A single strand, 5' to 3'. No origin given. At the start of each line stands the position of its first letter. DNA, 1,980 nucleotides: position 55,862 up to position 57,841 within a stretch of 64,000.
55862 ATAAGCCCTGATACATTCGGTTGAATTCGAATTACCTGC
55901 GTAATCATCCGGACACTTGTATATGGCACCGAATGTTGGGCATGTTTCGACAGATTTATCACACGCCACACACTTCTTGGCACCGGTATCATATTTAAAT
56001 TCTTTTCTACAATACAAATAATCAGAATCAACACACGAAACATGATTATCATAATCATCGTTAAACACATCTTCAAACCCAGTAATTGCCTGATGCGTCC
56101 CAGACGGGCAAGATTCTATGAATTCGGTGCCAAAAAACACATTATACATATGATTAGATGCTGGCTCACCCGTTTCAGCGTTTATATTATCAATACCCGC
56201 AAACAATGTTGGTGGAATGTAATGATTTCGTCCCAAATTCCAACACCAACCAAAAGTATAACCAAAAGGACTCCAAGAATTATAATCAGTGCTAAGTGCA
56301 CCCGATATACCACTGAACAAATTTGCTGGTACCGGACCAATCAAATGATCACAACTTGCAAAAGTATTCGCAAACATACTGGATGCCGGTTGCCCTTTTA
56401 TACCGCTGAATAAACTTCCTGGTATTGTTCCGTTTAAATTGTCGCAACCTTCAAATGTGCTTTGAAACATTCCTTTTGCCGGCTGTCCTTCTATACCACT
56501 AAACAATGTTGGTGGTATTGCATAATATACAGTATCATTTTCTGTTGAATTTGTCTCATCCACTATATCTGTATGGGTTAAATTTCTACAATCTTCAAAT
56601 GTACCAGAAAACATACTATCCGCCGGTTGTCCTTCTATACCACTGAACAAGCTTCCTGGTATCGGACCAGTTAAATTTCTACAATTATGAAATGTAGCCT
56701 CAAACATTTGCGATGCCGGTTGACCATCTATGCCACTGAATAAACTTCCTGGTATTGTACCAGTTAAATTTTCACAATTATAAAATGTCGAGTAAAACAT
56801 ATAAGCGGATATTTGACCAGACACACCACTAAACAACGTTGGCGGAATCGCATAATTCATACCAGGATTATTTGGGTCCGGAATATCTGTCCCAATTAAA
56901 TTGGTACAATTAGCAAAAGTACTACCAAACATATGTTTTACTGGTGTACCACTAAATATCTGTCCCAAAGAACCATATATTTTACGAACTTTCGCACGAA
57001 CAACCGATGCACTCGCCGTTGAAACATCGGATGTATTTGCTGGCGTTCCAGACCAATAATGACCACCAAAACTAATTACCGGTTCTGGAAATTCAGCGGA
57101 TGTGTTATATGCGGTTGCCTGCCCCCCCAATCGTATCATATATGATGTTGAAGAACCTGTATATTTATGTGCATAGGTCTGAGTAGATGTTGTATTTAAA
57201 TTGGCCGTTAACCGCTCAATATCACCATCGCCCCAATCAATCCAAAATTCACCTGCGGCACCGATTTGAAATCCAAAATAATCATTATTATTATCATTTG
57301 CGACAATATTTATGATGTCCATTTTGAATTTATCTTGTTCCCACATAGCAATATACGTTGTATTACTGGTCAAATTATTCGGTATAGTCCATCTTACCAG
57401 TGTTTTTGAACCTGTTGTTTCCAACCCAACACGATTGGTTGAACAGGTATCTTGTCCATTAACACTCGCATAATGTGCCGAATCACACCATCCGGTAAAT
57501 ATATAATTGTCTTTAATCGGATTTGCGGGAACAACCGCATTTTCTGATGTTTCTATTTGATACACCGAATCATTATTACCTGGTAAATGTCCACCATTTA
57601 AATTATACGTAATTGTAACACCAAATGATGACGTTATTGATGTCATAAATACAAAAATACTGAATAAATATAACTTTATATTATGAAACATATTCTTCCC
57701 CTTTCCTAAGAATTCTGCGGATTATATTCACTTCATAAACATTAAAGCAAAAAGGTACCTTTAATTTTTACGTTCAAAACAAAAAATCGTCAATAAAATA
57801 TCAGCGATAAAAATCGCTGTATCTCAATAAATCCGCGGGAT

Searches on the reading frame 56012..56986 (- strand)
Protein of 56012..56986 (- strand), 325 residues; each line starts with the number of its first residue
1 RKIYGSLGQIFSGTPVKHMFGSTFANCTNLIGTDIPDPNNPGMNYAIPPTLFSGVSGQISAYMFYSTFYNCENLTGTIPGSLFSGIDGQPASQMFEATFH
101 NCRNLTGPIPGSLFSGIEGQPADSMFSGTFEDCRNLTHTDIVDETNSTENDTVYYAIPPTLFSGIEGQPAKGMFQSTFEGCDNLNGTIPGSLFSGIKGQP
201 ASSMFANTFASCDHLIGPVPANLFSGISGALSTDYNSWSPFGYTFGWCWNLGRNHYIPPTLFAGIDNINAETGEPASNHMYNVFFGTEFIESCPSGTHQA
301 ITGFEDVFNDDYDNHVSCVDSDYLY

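Call 67: search_protein_families(library=pfam, proteins=[window:56012-56986:-], max_evalue=1)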
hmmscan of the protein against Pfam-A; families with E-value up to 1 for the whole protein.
seq(325 aa): 1 family
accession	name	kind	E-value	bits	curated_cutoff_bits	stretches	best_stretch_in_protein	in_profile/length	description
PF20844.2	PCF11_RFEG_rpt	-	0.0026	18.4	43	0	161-203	15-52/100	Pre-mRNA cleavage complex 2 protein Pcf11, RFEGP repeat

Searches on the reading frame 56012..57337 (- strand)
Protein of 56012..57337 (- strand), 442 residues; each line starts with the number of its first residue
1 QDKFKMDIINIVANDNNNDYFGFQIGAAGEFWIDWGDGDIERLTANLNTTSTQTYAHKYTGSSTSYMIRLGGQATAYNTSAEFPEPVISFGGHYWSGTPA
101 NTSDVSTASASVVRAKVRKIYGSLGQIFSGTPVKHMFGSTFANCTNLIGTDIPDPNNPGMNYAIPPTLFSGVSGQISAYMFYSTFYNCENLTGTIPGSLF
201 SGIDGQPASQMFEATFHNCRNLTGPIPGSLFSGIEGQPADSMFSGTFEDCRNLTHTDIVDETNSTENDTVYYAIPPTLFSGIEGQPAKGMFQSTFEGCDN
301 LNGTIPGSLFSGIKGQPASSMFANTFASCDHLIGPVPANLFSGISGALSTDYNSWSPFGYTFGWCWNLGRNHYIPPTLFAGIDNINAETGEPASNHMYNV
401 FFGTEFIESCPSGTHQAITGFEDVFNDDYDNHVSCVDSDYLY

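Call 96: predict_structure(alignment_id=A4)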
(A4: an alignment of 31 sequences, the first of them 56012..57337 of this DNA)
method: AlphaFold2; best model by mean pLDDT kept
length: 442 residues; sequences in the alignment: 31
mean_pLDDT: 82.8   pTM: 0.87
mean pLDDT of the five models: 82.8, 82.1, 81.3, 80.5, 78.9
residues with pLDDT >= 90: 223; 70-90: 127; 50-70: 61; < 50: 31
segments of 3 or more residues with pLDDT < 50: 416-433, 436-442
pLDDT, mean of each block of 10 residues (from residue 1): 81 59 90 94 79 85 87 87 81 55 53 80 89 82 91 79 92 89 96 95 93 97 95 97 98 72 57 92 98 98 95 96 97 94 90 84 92 85 81 78 76 51 46 45 33
secondary structure, 60 per line:
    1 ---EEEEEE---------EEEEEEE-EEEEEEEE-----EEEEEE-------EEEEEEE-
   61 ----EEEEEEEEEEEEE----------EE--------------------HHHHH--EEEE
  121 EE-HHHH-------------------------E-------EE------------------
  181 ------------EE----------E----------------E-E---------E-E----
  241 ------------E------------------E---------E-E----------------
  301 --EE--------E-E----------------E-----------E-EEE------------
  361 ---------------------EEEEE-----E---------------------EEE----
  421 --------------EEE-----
elements in order: E4-9 E19-25 E27-34 E40-45 E53-59 E65-77 H110-114 E117-122 H124-127 E346-348 E382-386 E414-416 E435-437

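Call 99: fold_search(model_id=the predicted structure, library=pdb)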
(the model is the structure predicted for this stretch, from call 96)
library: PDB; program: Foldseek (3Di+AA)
matches with E <= 10: 601; with E <= 0.001: 0
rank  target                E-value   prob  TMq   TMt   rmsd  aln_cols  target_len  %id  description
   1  2y6j                  6.4e-01  0.10  0.08  0.17   9.6        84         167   17  X-2 engineered mutated CBM4-2 Carbohydrate Binding Module from a Thermostable Rhodothermus marinus Xylanase (released 2012-03-07)
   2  5la2_A                6.7e-01  0.35  0.12  0.12   4.5        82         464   15  The mechanism by which arabinoxylanases can recognise highly decorated xylans (released 2016-08-31)
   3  6tdb_B                6.7e-01  0.07  0.06  0.13  13.1        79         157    9  Neuropilin2-b1 domain in a complex with the C-terminal VEGFB167 peptide (released 2020-11-18)
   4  5u58_D                6.7e-01  0.06  0.07  0.14  12.0        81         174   11  Psf4 in complex with Fe2+ and (R)-2-HPP (released 2017-01-04)
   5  7uaf_D                7.5e-01  0.15  0.10  0.09   8.8        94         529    6  Human meprin alpha inhibitory complex with compound 10d (N~3~,N~3~-bis[(2H-1,3-benzodioxol-5-yl)methyl]-N-hydroxy-beta (released 2022-11-02)
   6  9jsi_A                7.9e-01  0.38  0.12  0.12   4.4        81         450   11  Clostridium perfringens iota toxin pore Ib in prepore II state (released 2025-05-14)
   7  4xvh                  7.9e-01  0.30  0.11  0.14  11.6       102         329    8  Crystal structure of a Corynascus thermopiles (Myceliophthora fergusii) carbohydrate esterase family 2 (CE2) enzyme plus (released 2015-02-11)
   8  3h8u_B                7.9e-01  0.15  0.08  0.26  11.7        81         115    9  Crystal structure of uncharacterized conserved protein with double-stranded beta-helix domain (YP_001338853.1) from Kl (released 2009-05-12)
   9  7m22_N                7.9e-01  0.07  0.07  0.07  14.0        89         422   10  Cryo-EM structure of the HCMV pentamer bound by human neuropilin 2 (released 2021-08-11)
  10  6yf6_B                8.3e-01  0.33  0.12  0.31   5.4        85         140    9  EclA C-terminal domain; sugar-binding protein (released 2021-04-07)
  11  2jdm_A                8.7e-01  0.23  0.10  0.31   6.1        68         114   12  Mutant (S22A) of Pseudomonas aeruginosa lectin II (PA-IIL) complexed with methyl-a-L-fucopyranoside (released 2007-06-12)
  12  9jsh_A                8.7e-01  0.23  0.12  0.12   4.8        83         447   12  Clostridium perfringens iota toxin pore Ib in prepore III state (released 2025-05-14)
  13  9mdi_B                8.7e-01  0.20  0.10  0.09   7.8        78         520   15  Clostridioides difficile Transferase B Component Dimer (released 2025-07-16)
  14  2qqj                  8.7e-01  0.06  0.06  0.08  13.2        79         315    9  Crystal Structure of the b1b2 Domains from Human Neuropilin-2 (released 2007-11-20)
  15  6yf6_A                9.2e-01  0.35  0.12  0.31   4.7        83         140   10  EclA C-terminal domain; sugar-binding protein (released 2021-04-07)
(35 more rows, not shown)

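Call 100: search_protein_families(library=pfam, alignment_id=A4, max_evalue=0.01)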
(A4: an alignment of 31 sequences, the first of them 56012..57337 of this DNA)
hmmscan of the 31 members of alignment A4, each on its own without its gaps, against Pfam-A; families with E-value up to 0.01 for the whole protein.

A. member 1, window:56012-57337:- (442 aa): 1 family
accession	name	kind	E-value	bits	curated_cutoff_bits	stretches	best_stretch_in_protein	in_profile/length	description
PF20844.2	PCF11_RFEG_rpt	-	0.0061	17.2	43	0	279-320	16-52/100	Pre-mRNA cleavage complex 2 protein Pcf11, RFEGP repeat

B. families by the number of members that match (of 31 scanned): 14 families
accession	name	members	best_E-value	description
PF18911.6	PKD_4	4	7.7e-06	PKD domain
PF00801.26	PKD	3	0.0003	PKD domain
PF07699.19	Ephrin_rec_like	3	0.0021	Tyrosine-protein kinase ephrin type A/B receptor-like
PF03382.20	DUF285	2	1.2e-15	Mycoplasma protein of unknown function, DUF285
PF09479.16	Flg_new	2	0.00095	Listeria-Bacteroides repeat domain (List_Bact_rpt)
PF23091.2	TNFR_ELAPOR1_6th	1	5.6e-05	ELAPOR1-like, TNF receptor-like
PF07562.20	NCD3G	1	8.4e-05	Nine Cysteines Domain of family 3 GPCR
PF03435.24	Sacchrp_dh_NADP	1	9.8e-05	Saccharopine dehydrogenase NADP binding domain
PF21424.3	DTP-pb9_A-dom_C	1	0.00015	Distal tail protein pb9, A domain C-terminal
PF03807.23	F420_oxidored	1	0.0035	NADP oxidoreductase coenzyme F420-dependent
PF01370.27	Epimerase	1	0.0038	NAD dependent epimerase/dehydratase family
PF08659.16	KR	1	0.0047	KR domain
PF04011.17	LemA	1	0.0053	LemA family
PF20844.2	PCF11_RFEG_rpt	1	0.0061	Pre-mRNA cleavage complex 2 protein Pcf11, RFEGP repeat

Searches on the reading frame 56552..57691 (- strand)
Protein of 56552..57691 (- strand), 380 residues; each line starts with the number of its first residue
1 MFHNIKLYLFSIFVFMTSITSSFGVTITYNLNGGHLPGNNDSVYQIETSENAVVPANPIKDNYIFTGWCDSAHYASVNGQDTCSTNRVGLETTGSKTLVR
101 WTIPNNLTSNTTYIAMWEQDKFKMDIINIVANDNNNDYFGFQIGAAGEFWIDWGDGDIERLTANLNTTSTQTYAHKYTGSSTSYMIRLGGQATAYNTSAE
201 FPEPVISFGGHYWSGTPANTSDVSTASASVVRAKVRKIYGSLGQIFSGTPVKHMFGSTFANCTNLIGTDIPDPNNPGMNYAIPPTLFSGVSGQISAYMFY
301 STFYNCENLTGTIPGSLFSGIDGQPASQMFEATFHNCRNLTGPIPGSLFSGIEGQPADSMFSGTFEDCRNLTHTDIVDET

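Call 19: find_homologous_proteins(query=window:56552-57691:-, max_evalue=0.001)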
Query window:56552-57691:- (380 aa): 35 proteins with E <= 0.001 among 8000 candidates.
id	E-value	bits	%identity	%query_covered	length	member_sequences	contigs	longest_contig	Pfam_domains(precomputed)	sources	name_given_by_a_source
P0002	1.1e-107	379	42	62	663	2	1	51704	-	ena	-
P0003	1.1e-82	296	36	62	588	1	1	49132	-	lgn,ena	-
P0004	1.6e-81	292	57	61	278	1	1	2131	-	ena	-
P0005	9.6e-80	287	42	63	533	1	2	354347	-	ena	-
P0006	7.9e-77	277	36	61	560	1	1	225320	-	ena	-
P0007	2.5e-72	262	43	63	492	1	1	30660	-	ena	-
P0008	4.0e-72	262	40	62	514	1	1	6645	-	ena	-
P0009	5.1e-71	258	34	73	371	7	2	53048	-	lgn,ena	-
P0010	2.7e-66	242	39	62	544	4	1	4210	-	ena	-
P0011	3.2e-66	242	32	60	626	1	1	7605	-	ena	-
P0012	2.3e-65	239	29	98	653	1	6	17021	-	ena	-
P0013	1.9e-64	236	42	61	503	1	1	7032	-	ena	-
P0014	1.4e-62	230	36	65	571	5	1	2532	-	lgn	-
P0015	2.5e-57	213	37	60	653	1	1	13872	-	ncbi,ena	-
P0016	7.5e-54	201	40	62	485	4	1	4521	-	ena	-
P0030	1.2e-26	112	55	32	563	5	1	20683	-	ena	-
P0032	8.5e-26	109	53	31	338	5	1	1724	PF09479.17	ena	-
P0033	1.2e-25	109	48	31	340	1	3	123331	PF09479.17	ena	-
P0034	1.6e-24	105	53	31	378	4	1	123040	-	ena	-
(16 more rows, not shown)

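Call 21: find_encoding_contigs(protein=P0030, flank=10000, max_places=4)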
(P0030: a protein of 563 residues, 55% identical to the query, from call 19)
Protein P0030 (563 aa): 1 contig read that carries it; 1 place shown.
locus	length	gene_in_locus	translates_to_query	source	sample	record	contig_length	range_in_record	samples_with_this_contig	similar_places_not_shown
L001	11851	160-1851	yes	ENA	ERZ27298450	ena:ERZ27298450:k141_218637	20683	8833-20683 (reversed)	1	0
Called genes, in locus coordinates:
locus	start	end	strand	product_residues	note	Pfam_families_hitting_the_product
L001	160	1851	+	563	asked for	-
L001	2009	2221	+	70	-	PF04070:DUF378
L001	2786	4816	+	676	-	PF03477:ATP-cone, PF13597:NRDD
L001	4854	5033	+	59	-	PF13597:NRDD (weak)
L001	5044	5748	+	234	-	PF13353:Fer4_12, PF04055:Radical_SAM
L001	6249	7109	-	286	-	PF00535:Glycos_transf_2 (weak)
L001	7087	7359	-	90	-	PF00535:Glycos_transf_2, PF10111:Glyco_tranf_2_2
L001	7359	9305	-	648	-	PF00702:Hydrolase (weak)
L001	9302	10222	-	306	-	PF00535:Glycos_transf_2, PF10111:Glyco_tranf_2_2, PF13641:Glyco_tranf_2_3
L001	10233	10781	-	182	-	-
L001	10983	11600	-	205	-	PF00239:Resolvase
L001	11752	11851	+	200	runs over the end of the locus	PF01725:Ham1p_like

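Call 22: find_encoding_contigs(protein=P0033, flank=10000, max_places=4)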
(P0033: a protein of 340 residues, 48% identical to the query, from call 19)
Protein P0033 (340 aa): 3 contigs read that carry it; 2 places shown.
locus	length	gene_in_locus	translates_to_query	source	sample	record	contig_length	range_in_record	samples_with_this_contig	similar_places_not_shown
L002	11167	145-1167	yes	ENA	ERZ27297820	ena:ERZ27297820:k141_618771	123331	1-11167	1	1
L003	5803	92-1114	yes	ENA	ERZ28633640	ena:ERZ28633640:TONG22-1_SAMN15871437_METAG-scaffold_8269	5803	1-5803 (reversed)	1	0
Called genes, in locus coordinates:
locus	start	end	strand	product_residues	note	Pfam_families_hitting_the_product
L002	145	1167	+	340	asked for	PF09479:Flg_new (weak)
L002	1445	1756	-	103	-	-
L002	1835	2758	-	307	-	-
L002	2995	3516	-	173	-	-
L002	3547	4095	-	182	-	-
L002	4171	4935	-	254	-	PF01636:APH (faint)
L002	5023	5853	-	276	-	PF01790:LGT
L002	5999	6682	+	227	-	PF01027:Bax1-I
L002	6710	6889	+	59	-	PF12797:Fer4_2 (weak), PF13237:Fer4_10, PF14697:Fer4_21, PF00037:Fer4, PF12837:Fer4_6 (weak), PF12838:Fer4_7, PF13187:Fer4_9, PF25160:LdpA_Fe-S-bd (weak), +2 more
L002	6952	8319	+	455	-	PF00587:tRNA-synt_2b, PF03129:HGTP_anticodon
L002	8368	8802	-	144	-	-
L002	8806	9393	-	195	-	-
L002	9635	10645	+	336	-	-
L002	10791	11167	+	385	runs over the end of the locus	-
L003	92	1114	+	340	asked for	PF09479:Flg_new (weak)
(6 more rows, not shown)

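Call 33: find_encoding_contigs(protein=P0034, flank=10000, max_places=4)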
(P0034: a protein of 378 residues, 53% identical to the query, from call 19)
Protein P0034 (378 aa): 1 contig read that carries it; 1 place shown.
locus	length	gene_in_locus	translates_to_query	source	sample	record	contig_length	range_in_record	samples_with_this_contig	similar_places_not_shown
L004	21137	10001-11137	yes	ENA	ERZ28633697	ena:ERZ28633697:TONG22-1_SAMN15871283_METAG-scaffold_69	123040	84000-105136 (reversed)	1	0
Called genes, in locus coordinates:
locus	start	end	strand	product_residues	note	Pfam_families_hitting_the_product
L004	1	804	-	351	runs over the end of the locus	PF04055:Radical_SAM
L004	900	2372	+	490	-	PF17251:Pom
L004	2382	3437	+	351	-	PF13406:SLT_2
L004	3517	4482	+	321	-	PF21926:FeeM (faint), PF13444:Acetyltransf_5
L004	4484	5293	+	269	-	PF01553:Acyltransferase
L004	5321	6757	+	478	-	PF00587:tRNA-synt_2b, PF03129:HGTP_anticodon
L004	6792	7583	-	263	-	PF01209:Ubie_methyltran, PF03848:TehB (weak), PF13489:Methyltransf_23 (weak), PF07021:MetW (weak), PF13649:Methyltransf_25, PF13847:Methyltransf_31, PF08241:Methyltransf_11, PF08242:Methyltransf_12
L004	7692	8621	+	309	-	PF00056:Ldh_1_N, PF03807:F420_oxidored, PF02866:Ldh_1_C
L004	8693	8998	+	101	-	PF14542:Acetyltransf_CG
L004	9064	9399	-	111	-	-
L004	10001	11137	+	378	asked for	-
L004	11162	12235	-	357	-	PF02504:FA_synthesis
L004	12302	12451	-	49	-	PF01783:Ribosomal_L32p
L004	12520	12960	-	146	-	-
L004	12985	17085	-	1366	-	PF04997:RNA_pol_Rpb1_1, PF21668:RPOC_hybrid (faint), PF00623:RNA_pol_Rpb1_2, PF04983:RNA_pol_Rpb1_3, PF05000:RNA_pol_Rpb1_4, PF01333:Apocytochr_F_C (faint), PF04998:RNA_pol_Rpb1_5, PF25984:BSH_YknX (faint)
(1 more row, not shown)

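Call 34: find_encoding_contigs(protein=P0032, flank=10000, max_places=4)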
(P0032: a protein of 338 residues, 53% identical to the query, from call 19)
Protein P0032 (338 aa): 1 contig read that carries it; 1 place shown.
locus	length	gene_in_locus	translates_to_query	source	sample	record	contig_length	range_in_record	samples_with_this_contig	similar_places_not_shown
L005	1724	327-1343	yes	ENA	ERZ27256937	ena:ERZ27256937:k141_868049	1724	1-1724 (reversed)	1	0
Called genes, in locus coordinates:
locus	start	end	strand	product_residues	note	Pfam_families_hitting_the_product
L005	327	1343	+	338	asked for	PF09479:Flg_new (weak)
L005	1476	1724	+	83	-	?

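Call 35: find_encoding_contigs(protein=P0004, flank=10000, max_places=4)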
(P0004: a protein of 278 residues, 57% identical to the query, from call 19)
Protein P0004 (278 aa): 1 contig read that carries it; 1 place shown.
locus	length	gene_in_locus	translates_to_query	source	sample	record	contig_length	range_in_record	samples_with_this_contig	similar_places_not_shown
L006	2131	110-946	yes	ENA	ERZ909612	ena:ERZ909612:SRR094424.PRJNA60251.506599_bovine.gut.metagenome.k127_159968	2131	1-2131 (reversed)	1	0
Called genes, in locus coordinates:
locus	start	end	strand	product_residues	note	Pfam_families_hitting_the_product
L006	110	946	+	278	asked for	-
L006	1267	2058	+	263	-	-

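Call 75: search_protein_families(library=phrogs, proteins=[P0033], max_evalue=0.01)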
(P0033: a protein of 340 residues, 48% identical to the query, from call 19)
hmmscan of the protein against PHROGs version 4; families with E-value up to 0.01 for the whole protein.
P0033 (340 aa): 0 families

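Call 95: search_protein_families(library=pfam, proteins=[L001:10983-11600:-], max_evalue=0.001)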
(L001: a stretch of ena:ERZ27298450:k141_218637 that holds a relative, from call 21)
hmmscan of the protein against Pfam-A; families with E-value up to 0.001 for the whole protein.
L001:10983-11600:- (205 aa): 2 families
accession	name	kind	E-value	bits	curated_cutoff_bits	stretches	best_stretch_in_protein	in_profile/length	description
PF00239.26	Resolvase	-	1.3e-32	113.3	23.3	1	2-145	1-145/145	Resolvase, N terminal domain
PF02796.21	HTH_7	-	0.00096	19.7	23.8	0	156-193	3-41/45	Helix-turn-helix domain of resolvase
